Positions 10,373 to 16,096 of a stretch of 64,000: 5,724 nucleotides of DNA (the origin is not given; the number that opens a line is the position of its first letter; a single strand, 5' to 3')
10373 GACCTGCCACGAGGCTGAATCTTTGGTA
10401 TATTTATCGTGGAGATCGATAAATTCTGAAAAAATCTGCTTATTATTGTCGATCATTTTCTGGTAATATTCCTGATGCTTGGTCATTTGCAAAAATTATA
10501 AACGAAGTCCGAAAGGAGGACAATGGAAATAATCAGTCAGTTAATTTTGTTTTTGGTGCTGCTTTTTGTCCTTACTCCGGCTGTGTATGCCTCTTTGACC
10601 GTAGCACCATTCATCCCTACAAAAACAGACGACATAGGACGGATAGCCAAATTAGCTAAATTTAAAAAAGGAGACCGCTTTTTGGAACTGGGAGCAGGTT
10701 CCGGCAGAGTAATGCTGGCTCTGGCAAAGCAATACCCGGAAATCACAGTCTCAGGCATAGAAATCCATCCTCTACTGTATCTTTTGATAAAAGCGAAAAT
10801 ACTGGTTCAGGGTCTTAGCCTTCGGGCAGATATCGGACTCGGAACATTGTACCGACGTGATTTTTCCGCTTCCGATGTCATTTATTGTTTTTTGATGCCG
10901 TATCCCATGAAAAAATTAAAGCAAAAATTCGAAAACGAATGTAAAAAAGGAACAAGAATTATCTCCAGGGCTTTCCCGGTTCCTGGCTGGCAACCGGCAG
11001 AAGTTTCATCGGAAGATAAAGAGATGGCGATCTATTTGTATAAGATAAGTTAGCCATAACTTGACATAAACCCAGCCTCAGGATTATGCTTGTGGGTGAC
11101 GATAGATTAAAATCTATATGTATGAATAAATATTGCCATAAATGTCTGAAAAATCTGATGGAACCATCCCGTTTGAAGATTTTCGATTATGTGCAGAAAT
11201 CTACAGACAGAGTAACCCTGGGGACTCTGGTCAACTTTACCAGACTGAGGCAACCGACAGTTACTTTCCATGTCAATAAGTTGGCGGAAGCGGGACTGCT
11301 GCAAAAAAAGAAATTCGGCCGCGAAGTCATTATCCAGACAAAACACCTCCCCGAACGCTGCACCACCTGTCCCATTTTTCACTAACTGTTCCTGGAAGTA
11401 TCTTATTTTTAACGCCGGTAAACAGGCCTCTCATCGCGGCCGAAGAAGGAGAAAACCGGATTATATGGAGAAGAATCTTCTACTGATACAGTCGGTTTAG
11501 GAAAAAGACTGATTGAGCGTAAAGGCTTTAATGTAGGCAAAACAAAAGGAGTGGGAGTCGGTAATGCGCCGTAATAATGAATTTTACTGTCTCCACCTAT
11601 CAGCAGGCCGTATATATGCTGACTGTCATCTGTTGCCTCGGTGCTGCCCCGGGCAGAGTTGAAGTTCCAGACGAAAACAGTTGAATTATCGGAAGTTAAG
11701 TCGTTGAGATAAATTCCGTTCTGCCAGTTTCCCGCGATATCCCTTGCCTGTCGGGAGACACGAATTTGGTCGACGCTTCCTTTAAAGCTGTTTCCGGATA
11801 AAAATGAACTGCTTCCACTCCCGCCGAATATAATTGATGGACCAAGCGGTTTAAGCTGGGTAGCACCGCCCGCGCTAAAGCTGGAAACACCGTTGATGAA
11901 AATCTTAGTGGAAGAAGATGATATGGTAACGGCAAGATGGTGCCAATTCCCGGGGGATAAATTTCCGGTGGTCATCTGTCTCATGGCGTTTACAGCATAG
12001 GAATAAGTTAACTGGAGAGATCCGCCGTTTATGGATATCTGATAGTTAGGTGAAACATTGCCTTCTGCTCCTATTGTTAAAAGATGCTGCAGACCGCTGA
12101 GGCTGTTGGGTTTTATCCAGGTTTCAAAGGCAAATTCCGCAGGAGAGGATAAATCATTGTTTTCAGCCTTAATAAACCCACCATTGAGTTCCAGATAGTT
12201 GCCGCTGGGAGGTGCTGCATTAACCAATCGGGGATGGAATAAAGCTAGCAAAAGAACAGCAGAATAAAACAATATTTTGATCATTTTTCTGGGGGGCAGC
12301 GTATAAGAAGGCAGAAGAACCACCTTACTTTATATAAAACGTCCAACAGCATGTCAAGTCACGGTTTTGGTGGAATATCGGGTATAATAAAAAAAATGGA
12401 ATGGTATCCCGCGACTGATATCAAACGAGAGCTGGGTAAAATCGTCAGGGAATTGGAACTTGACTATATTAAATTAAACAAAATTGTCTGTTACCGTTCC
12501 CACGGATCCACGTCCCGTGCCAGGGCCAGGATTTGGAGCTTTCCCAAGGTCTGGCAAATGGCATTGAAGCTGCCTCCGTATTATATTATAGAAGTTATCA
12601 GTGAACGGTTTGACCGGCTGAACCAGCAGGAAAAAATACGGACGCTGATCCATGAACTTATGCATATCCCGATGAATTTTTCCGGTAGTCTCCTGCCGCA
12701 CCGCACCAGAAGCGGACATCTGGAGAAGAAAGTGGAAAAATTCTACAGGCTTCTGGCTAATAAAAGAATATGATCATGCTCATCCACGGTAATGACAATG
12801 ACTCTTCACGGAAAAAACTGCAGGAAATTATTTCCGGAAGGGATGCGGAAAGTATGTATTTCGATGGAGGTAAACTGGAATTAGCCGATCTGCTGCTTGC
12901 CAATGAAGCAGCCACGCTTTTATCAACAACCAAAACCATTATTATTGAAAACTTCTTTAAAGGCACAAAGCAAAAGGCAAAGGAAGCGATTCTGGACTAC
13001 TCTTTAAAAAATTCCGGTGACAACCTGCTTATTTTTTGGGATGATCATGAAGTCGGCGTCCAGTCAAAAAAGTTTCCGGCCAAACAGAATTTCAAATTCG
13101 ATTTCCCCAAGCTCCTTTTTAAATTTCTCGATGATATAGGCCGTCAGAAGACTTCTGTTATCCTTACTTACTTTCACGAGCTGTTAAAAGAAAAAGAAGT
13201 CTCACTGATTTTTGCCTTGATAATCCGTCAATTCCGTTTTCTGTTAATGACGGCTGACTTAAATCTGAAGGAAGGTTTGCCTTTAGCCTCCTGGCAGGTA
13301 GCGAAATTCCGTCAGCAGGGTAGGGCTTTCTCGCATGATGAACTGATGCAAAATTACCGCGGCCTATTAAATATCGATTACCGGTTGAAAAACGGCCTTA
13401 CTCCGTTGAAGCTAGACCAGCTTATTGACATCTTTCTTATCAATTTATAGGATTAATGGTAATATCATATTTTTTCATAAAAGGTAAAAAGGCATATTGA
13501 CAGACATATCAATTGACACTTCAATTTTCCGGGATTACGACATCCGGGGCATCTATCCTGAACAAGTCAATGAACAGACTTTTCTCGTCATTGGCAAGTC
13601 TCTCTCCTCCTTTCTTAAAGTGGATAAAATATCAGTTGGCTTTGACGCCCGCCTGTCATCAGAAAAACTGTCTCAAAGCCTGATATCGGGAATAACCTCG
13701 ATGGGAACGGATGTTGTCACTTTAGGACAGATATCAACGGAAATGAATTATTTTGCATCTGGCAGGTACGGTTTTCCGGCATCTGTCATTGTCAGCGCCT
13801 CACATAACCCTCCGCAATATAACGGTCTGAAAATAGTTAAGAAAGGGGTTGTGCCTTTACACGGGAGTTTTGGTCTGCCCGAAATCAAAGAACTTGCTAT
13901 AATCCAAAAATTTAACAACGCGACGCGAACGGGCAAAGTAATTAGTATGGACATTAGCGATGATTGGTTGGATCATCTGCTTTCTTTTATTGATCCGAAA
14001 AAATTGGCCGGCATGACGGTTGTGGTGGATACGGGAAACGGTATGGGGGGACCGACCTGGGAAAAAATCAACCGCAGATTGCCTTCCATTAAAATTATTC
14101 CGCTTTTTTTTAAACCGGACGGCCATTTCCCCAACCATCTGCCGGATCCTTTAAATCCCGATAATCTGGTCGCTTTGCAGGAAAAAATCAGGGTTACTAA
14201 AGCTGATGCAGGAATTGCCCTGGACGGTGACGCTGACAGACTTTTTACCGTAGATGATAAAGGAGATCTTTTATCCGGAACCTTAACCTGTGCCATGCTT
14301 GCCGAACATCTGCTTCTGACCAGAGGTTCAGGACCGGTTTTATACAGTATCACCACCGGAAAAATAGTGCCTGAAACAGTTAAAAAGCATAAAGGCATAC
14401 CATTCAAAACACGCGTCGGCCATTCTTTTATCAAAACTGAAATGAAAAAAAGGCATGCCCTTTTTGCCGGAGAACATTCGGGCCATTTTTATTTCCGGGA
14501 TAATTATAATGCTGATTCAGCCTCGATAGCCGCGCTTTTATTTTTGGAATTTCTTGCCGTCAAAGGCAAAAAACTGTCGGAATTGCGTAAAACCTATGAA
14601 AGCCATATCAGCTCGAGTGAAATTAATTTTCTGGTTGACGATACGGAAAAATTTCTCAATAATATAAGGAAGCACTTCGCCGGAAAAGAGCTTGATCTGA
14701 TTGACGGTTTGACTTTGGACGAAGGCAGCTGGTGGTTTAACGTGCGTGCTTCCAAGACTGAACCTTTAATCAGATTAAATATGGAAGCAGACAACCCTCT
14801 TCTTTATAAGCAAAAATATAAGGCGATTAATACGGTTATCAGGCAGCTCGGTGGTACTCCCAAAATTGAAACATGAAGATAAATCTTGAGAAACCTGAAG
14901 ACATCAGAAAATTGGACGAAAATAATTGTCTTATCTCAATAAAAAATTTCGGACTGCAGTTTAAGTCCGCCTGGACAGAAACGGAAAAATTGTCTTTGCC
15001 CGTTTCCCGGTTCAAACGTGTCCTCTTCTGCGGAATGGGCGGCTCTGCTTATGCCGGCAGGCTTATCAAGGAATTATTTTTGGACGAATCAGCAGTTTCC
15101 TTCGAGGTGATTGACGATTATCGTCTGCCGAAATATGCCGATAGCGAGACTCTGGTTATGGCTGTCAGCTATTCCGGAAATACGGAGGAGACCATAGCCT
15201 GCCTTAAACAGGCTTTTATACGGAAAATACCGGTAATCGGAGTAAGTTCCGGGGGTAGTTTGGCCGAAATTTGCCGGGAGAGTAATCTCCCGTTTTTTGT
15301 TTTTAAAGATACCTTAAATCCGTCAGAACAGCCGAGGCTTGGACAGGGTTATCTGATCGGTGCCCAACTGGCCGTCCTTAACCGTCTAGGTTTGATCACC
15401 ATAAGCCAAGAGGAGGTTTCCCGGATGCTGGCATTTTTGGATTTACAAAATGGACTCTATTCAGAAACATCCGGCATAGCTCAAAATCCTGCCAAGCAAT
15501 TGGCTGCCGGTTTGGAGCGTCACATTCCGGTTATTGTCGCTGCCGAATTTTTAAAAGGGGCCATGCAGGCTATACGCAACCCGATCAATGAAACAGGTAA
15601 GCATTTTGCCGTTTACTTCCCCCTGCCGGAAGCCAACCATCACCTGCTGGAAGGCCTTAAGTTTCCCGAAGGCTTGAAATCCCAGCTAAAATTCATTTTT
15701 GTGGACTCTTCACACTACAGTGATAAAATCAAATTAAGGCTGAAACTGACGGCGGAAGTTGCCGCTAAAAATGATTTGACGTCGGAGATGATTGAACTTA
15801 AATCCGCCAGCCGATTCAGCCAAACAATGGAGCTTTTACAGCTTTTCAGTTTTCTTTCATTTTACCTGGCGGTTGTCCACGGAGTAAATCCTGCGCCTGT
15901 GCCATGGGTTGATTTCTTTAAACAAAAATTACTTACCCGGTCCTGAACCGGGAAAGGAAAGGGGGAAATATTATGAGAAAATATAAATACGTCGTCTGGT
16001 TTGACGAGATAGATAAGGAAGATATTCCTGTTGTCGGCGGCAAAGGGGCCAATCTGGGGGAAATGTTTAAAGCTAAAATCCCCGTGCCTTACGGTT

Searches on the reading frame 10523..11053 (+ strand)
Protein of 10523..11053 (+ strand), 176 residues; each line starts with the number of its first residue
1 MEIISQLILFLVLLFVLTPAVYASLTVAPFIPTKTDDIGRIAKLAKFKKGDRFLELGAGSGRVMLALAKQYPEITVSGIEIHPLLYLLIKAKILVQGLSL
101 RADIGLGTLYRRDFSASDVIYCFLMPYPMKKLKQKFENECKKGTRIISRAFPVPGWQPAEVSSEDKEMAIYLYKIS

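Call 62: search_protein_families(library=pfam, proteins=[window:10523-11053:+], max_evalue=0.001)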
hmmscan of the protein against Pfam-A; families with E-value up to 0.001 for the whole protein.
window:10523-11053:+ (176 aa): 3 families
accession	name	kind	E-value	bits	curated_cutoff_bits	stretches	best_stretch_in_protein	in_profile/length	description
PF02390.23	Methyltransf_4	-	1.2e-05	25.3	24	1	53-84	5-36/173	Putative methyltransferase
PF13649.12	Methyltransf_25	-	0.00019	22.5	27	1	54-127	2-76/97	Methyltransferase domain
PF13847.12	Methyltransf_31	-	0.00028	21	27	0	48-83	2-38/145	Methyltransferase domain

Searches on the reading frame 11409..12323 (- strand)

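Call 62: search_protein_families(library=pfam, proteins=[window:11409-12323:-], max_evalue=0.001)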
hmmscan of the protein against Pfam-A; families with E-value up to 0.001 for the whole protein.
window:11409-12323:- (304 aa): 3 families
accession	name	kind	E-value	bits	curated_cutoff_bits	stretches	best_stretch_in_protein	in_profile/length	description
PF13385.13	Laminin_G_3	-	4.5e-19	69.5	27.6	1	49-194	5-145/151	Concanavalin A-like lectin/glucanases superfamily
PF02210.31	Laminin_G_2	-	2.8e-09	38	22.9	1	89-191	16-125/126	Laminin G domain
PF00054.30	Laminin_G_1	-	0.00013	22.6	24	1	92-190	20-126/131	Laminin G domain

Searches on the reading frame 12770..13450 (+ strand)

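Call 62: search_protein_families(library=pfam, proteins=[window:12770-13450:+], max_evalue=0.001)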
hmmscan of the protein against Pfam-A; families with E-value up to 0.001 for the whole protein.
window:12770-13450:+ (226 aa): 1 family
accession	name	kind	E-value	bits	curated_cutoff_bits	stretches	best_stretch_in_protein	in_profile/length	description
PF21694.2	DNA_pol3_delta_C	-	8.8e-14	52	27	1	116-211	4-108/121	DNA polymerase III delta subunit, C-terminal domain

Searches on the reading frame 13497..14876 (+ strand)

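Call 62: search_protein_families(library=pfam, proteins=[window:13497-14876:+], max_evalue=0.001)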
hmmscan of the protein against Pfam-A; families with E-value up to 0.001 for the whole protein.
window:13497-14876:+ (459 aa): 4 families
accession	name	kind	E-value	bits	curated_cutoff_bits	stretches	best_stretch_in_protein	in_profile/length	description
PF02878.22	PGM_PMM_I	-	5.9e-27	94.5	22.5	1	10-122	3-120/138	Phosphoglucomutase/phosphomannomutase, alpha/beta/alpha domain I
PF02879.22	PGM_PMM_II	-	3.1e-22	79.5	29.3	1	156-256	2-103/103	Phosphoglucomutase/phosphomannomutase, alpha/beta/alpha domain II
PF02880.22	PGM_PMM_III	-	9.5e-22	77.7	20.7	1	264-365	5-110/115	Phosphoglucomutase/phosphomannomutase, alpha/beta/alpha domain III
PF00408.26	PGM_PMM_IV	-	2.9e-05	24.5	23.1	1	375-432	1-53/68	Phosphoglucomutase/phosphomannomutase, C-terminal domain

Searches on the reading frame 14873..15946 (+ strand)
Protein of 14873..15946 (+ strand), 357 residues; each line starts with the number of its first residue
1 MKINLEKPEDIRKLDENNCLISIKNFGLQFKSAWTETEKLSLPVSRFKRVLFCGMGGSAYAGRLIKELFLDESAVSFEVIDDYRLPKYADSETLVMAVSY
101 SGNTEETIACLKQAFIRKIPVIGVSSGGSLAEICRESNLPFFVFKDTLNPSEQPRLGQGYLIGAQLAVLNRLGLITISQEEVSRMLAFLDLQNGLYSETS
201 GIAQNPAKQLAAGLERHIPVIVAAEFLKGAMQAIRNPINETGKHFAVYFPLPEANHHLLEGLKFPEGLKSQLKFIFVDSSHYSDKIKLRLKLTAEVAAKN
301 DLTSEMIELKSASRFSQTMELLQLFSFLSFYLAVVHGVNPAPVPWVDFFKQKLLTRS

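Call 62: search_protein_families(library=pfam, proteins=[window:14873-15946:+], max_evalue=0.001)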
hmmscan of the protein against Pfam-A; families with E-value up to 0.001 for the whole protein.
window:14873-15946:+ (357 aa): 2 families
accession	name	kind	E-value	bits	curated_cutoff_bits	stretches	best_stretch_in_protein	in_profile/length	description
PF10432.14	bact-PGI_C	-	3.7e-31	108.6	24.5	1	204-353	2-151/151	Bacterial phospho-glucose isomerase C-terminal SIS domain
PF01380.27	SIS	-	6.7e-07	29.6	25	1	48-126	6-88/131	SIS domain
